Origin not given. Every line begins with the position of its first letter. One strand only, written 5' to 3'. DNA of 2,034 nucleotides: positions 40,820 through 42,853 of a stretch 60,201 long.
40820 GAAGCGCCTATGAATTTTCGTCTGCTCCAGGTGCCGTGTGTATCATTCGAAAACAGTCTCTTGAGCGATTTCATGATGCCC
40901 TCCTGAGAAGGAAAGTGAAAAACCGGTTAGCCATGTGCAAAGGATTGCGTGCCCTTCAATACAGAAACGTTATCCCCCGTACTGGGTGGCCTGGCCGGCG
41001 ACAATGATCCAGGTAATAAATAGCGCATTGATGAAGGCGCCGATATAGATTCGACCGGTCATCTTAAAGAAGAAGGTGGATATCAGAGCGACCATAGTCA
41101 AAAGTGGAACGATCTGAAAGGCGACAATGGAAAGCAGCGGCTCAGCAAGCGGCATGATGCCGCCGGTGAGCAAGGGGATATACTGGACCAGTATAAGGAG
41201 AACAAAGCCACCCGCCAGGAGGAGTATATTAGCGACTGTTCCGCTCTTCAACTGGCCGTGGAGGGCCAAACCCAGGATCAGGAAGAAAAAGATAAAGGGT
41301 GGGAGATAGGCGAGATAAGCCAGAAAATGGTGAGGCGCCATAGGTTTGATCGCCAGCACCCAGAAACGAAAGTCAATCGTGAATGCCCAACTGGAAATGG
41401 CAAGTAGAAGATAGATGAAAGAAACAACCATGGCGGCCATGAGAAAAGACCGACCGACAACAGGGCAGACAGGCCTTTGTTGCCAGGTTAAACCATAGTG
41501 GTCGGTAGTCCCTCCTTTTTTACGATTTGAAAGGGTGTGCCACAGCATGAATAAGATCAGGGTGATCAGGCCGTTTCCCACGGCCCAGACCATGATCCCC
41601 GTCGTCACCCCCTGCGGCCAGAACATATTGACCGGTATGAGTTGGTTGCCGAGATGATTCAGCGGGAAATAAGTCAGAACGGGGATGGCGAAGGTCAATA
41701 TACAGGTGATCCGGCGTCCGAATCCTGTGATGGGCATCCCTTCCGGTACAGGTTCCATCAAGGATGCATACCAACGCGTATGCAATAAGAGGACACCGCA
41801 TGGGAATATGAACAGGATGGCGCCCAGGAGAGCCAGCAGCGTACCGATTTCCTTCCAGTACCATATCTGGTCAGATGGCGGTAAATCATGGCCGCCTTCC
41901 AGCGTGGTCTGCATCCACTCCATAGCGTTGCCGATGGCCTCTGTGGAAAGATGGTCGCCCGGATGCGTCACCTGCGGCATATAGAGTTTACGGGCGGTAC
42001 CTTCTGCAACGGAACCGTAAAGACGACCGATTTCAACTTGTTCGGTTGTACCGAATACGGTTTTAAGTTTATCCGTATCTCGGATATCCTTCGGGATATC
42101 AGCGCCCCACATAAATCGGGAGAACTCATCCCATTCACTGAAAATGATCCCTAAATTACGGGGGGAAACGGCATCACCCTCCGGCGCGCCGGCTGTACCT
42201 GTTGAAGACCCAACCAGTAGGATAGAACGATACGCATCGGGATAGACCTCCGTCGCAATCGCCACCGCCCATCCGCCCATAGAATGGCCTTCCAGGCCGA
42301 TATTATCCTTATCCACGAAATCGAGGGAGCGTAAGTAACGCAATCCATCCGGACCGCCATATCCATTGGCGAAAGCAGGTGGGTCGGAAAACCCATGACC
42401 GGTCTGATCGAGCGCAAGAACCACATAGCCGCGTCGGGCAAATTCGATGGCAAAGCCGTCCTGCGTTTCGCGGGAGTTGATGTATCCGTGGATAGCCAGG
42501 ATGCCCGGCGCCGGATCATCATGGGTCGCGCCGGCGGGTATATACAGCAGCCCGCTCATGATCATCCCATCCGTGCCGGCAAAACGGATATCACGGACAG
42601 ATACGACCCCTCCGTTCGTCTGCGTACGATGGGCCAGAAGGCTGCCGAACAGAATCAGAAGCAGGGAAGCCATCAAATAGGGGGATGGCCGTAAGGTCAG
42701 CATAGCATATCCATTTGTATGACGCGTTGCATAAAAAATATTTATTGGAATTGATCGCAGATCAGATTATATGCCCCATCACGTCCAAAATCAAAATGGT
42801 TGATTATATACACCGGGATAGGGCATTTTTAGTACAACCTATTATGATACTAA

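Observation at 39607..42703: Tat-lipoprotein SelA-like PLP enzyme co-transcribed with a hydrolase fused to a 9-TM domain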

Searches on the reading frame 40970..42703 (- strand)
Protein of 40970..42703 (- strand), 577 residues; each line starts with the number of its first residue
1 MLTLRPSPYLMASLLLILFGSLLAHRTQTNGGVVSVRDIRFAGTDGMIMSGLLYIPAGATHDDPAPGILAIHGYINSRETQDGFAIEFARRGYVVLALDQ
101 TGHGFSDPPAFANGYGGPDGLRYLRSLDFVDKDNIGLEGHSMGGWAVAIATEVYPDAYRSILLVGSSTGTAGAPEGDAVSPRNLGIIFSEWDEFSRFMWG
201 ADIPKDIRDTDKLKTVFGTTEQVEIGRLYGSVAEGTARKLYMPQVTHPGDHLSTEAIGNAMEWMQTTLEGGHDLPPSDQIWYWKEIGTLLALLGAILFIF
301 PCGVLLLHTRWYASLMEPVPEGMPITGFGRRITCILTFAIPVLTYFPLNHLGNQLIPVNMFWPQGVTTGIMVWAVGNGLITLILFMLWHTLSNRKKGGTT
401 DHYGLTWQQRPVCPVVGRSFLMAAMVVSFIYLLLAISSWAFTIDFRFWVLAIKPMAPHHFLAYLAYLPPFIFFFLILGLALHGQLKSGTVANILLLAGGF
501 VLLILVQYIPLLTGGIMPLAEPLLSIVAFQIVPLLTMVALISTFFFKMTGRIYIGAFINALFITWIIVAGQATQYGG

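Call 3: search_protein_families(library=pfam, proteins=[window:40970-42703:-], max_evalue=0.01)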
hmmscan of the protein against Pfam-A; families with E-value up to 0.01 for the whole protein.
window:40970-42703:- (577 aa): 6 families
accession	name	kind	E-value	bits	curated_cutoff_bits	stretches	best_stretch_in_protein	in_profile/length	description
PF00561.26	Abhydrolase_1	-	4.1e-10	40.2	25.8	1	68-166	3-102/245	alpha/beta hydrolase fold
PF12146.15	Hydrolase_4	-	1.1e-08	35.2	27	1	67-167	6-110/239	Serine aminopeptidase, S33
PF12697.13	Abhydrolase_6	-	2.5e-08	35.3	26.3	1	69-201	2-122/217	Alpha/beta hydrolase family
PF00326.27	Peptidase_S9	-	4.5e-05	23.5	22.6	1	120-162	51-93/213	Prolyl oligopeptidase family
PF05448.18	AXE1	-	0.00014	21.2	21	1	30-105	50-122/321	Acetyl xylan esterase (AXE1)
PF12740.14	PETase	-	0.0027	17.6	28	1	32-153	23-145/263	PET hydrolase-like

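Call 4: search_protein_families(library=ncbifam, proteins=[window:40970-42703:-], max_evalue=0.01)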
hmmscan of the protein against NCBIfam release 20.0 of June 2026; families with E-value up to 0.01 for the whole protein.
window:40970-42703:- (577 aa): 5 families
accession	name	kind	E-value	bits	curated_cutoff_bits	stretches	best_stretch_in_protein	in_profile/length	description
NF007857.0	PRK10566.1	equivalog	4.2e-05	23.5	201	1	55-104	18-66/249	esterase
TIGR03695.1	menH_SHCHC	equivalog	6.1e-05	22.6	208.55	1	67-170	4-108/252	2-succinyl-6-hydroxy-2,4-cyclohexadiene-1-carboxylate synthase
NF011457.0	PRK14875.1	equivalog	9e-05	21.6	307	1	65-167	132-232/372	acetoin dehydrogenase dihydrolipoyllysine-residue acetyltransferase subunit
NF045632.1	hydroxlase_HsaD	equivalog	0.00061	18.8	400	1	87-167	58-138/290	4,5:9,10-diseco-3-hydroxy-5,9,17-trioxoandrosta-1(10),2-diene-4-oate hydrolase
NF004514.1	PRK05855.1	equivalog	0.0018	16.9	455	1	61-115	18-71/578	SDR family oxidoreductase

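Call 13: find_homologous_proteins(query=window:40970-42703:-)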
Query window:40970-42703:- (577 aa): 4352 proteins with E <= 0.001 among 8000 candidates; the best 120 are listed.
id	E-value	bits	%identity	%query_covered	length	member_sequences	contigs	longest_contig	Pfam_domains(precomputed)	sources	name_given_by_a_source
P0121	0.0e+0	1287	98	100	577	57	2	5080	PF12697.14,PF00561.27,PF12146.16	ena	-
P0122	0.0e+0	1145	86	100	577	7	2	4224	PF12697.14,PF00561.27,PF12146.16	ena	-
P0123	0.0e+0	1035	78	100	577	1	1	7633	PF12697.14,PF00561.27,PF12146.16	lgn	-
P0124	2.0e-246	837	64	95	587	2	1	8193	PF05448.19,PF12697.14,PF00561.27,PF12146.16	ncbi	-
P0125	3.8e-244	830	65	98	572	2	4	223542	PF00326.28,PF12740.15,PF12697.14,PF00561.27,PF12146.16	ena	-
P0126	6.1e-244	829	64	95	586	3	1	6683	PF05448.19,PF12697.14,PF00561.27,PF12146.16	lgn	-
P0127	1.2e-238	812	64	96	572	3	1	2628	PF00326.28,PF12740.15,PF12697.14,PF00561.27,PF12146.16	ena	-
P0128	3.4e-238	810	63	99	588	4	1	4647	PF05448.19,PF12697.14,PF00561.27,PF12146.16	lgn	-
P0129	9.1e-238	809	61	99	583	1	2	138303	PF05448.19,PF12697.14,PF00561.27,PF12146.16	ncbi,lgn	-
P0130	3.6e-237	807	62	96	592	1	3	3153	PF02129.25,PF00326.28,PF05448.19,PF12697.14,PF00561.27,PF12146.16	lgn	-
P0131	5.2e-236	803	62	96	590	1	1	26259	PF02129.25,PF00326.28,PF05448.19,PF12697.14,PF00561.27,PF12146.16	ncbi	-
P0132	6.6e-235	799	62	96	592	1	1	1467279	PF02129.25,PF00326.28,PF05448.19,PF12697.14,PF00561.27,PF12146.16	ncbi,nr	ncbi:MAG: alpha/beta fold hydrolase [Chloroflexi bacterium]|nr:alpha/beta fold hydrolase [Chloroflex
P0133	1.3e-233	795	62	95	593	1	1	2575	PF02129.25,PF00756.27,PF00326.28,PF05448.19,PF12697.14,PF00561.27,PF12146.16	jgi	jgi:pimeloyl-ACP methyl ester carboxylesterase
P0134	1.2e-230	785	61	97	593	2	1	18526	PF02129.25,PF12697.14,PF00561.27,PF12146.16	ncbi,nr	ncbi:MAG: alpha/beta fold hydrolase [Anaerolineae bacterium]|nr:alpha/beta fold hydrolase [Anaerolin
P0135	1.1e-229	782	60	96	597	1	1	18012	PF02129.25,PF00326.28,PF05448.19,PF12697.14,PF00561.27,PF12146.16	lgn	-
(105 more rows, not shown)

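Call 20: find_encoding_contigs(protein=P0123, flank=10000, max_places=3)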
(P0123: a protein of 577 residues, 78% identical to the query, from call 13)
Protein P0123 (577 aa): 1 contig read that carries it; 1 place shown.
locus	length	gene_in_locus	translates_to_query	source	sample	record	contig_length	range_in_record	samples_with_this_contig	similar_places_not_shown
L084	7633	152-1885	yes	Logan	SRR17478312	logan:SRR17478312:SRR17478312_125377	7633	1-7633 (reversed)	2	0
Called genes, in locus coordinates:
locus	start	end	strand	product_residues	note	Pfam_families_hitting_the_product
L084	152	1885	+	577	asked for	PF00561:Abhydrolase_1, PF12146:Hydrolase_4, PF12697:Abhydrolase_6 (weak)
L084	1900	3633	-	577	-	PF00496:SBP_bac_5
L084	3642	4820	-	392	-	PF13433:Peripla_BP_5, PF13458:Peripla_BP_6, PF01094:ANF_receptor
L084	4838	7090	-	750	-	-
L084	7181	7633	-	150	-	?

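Call 44: predict_structure(alignment_id=A2)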
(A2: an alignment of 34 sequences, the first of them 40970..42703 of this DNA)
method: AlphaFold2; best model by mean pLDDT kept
length: 577 residues; sequences in the alignment: 34
mean_pLDDT: 90.6   pTM: 0.91
mean pLDDT of the five models: 90.6, 89.0, 88.6, 87.7, 86.7
residues with pLDDT >= 90: 403; 70-90: 144; 50-70: 25; < 50: 5
segments of 3 or more residues with pLDDT < 50: 1-3
pLDDT, mean of each block of 10 residues (from residue 1): 74 98 96 93 83 94 97 73 93 91 61 71 96 96 89 95 90 88 97 93 96 96 97 97 93 94 96 93 95 97 95 87 84 93 96 90 89 97 91 86 78 86 98 93 86 81 94 95 86 96 96 93 91 96 94 96 91 67
secondary structure, 60 per line:
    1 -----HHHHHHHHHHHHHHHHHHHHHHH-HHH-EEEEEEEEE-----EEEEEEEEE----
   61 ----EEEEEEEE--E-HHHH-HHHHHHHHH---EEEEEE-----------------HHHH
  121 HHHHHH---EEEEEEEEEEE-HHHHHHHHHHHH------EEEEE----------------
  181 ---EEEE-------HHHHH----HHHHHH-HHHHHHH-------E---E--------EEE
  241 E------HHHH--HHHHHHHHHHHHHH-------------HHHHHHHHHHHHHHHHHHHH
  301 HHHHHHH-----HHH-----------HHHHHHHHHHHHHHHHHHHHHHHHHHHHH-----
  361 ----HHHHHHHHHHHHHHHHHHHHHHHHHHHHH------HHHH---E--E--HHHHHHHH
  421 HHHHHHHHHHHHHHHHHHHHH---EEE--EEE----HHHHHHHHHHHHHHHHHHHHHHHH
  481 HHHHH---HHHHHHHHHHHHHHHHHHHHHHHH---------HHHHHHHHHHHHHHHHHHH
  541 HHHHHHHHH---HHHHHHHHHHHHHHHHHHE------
elements in order: H6-28 E34-42 E48-56 E65-72 H77-80 H82-90 E94-99 H117-126 E130-140 H142-153 E160-164 E184-187 H195-199 H204-209 H211-217 E238-241 H248-251 H254-267 H281-307 H327-355 H365-393 H400-403 H413-441 E445-447 E450-452 H457-485 H489-512 H522-549 H553-570

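Call 48: find_encoding_contigs(protein=P0125, flank=8000, max_places=2)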
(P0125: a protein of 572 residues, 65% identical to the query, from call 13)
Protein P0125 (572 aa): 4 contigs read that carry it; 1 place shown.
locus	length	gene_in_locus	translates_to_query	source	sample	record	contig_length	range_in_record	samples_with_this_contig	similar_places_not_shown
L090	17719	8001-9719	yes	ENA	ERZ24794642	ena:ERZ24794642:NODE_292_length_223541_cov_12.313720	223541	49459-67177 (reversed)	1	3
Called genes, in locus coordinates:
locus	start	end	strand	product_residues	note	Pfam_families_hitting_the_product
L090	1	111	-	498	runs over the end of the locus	PF00209:SNF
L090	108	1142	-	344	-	PF00586:AIRS, PF02769:AIRS_C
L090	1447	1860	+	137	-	-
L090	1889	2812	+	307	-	PF01063:Aminotran_4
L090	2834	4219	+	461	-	PF00275:EPSP_synthase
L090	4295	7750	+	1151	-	PF06739:SBBP (faint), PF08450:SGL (faint), PF25021:TEN_NHL (weak), PF01436:NHL (weak), PF25021:TEN_NHL (weak), PF00963:Cohesin, PF13860:FlgD_ig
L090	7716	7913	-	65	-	-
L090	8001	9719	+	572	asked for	PF12740:PETase (faint), PF00561:Abhydrolase_1, PF12146:Hydrolase_4, PF12697:Abhydrolase_6 (weak), PF00326:Peptidase_S9 (weak)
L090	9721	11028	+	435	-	PF12708:Pect-lyase_RHGA_epim (weak), PF00295:Glyco_hydro_28, PF13229:Beta_helix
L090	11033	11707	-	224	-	PF01346:FKBP_N, PF00254:FKBP_C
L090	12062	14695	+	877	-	PF06452:CBM9_1, PF19313:DUF5916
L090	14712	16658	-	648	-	PF00521:DNA_topoisoIV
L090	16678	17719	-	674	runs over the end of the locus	PF02518:HATPase_c (weak), PF00204:DNA_gyraseB, PF01751:Toprim, PF00986:DNA_gyraseB_C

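Call 49: find_encoding_contigs(protein=P0132, flank=8000, max_places=2)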
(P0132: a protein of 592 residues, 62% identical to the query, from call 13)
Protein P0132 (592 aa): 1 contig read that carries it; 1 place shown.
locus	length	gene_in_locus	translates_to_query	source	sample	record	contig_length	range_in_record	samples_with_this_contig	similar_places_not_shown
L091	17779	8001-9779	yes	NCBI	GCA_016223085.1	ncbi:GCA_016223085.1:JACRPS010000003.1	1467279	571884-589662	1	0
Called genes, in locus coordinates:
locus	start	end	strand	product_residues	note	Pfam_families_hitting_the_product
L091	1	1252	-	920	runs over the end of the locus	PF12704:MacB_PCD, PF02687:FtsX, PF12704:MacB_PCD (weak), PF02687:FtsX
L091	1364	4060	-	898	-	PF12704:MacB_PCD, PF02687:FtsX, PF12704:MacB_PCD, PF02687:FtsX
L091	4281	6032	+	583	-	PF01590:GAF, PF13185:GAF_2, PF13492:GAF_3, PF13596:PAS_10 (faint), PF00989:PAS, PF08448:PAS_4, PF13426:PAS_9 (weak), PF00211:Guanylate_cyc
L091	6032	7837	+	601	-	PF01590:GAF, PF13185:GAF_2, PF13492:GAF_3, PF00989:PAS, PF08448:PAS_4, PF00211:Guanylate_cyc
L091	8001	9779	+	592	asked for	PF05448:AXE1 (faint), PF02129:Peptidase_S15 (weak), PF00561:Abhydrolase_1, PF12146:Hydrolase_4, PF12697:Abhydrolase_6, PF00326:Peptidase_S9 (weak)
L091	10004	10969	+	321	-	-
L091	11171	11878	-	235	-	PF00392:GntR, PF07729:FCD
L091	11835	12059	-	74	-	-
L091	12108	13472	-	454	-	PF08245:Mur_ligase_M (weak), PF27239:FOL3_C (weak), PF02875:Mur_ligase_C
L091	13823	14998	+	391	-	PF07690:MFS_1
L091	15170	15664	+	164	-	PF04248:NTP_transf_9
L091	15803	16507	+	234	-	PF01027:Bax1-I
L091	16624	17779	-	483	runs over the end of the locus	PF03816:LytR_cpsA_psr, PF13399:LytR_C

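Call 50: find_encoding_contigs(protein=P0129, flank=8000, max_places=2)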
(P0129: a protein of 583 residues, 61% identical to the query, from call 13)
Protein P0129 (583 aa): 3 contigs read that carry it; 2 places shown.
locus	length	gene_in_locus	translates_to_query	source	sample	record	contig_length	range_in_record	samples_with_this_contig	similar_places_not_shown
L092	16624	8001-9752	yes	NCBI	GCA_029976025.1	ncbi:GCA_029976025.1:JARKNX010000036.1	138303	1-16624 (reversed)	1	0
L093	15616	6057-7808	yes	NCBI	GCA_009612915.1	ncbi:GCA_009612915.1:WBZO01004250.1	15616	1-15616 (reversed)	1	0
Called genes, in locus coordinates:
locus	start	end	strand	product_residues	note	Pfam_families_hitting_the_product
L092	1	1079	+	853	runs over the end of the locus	PF02463:SMC_N (weak), PF13476:AAA_23, PF13555:AAA_29 (weak), PF13558:SbcC_Walker_B (weak)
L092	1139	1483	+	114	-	-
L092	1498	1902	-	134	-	-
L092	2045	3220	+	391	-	PF01937:ARMT1-like_dom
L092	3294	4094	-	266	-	PF12679:ABC2_membrane_2, PF10920:DUF2705, PF12730:ABC2_membrane_4 (weak), PF12698:ABC2_membrane_3 (weak), PF13346:ABC2_membrane_5 (weak)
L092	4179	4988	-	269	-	PF12679:ABC2_membrane_2, PF10920:DUF2705 (weak)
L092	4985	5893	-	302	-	PF00005:ABC_tran, PF13304:AAA_21, PF13732:DrrA1-3_C (weak)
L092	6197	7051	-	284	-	PF00149:Metallophos, PF12850:Metallophos_2 (weak)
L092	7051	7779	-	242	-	PF13489:Methyltransf_23, PF08241:Methyltransf_11, PF08242:Methyltransf_12, PF13649:Methyltransf_25, PF13847:Methyltransf_31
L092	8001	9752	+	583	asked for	PF05448:AXE1 (faint), PF00561:Abhydrolase_1, PF12146:Hydrolase_4, PF12697:Abhydrolase_6 (weak)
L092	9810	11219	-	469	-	PF00188:CAP, PF01476:LysM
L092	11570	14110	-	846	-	PF02861:Clp_N, PF23569:NBD_SMAX1 (weak), PF00004:AAA, PF17871:AAA_lid_9, PF00158:Sigma54_activat (weak), PF07724:AAA_2, PF07728:AAA_5, PF10431:ClpB_D2-small, +6 more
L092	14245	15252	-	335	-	PF01545:Cation_efflux, PF16916:ZT_dimer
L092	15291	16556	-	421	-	-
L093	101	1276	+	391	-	PF01937:ARMT1-like_dom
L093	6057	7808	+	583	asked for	PF05448:AXE1 (faint), PF00561:Abhydrolase_1, PF12146:Hydrolase_4, PF12697:Abhydrolase_6 (weak)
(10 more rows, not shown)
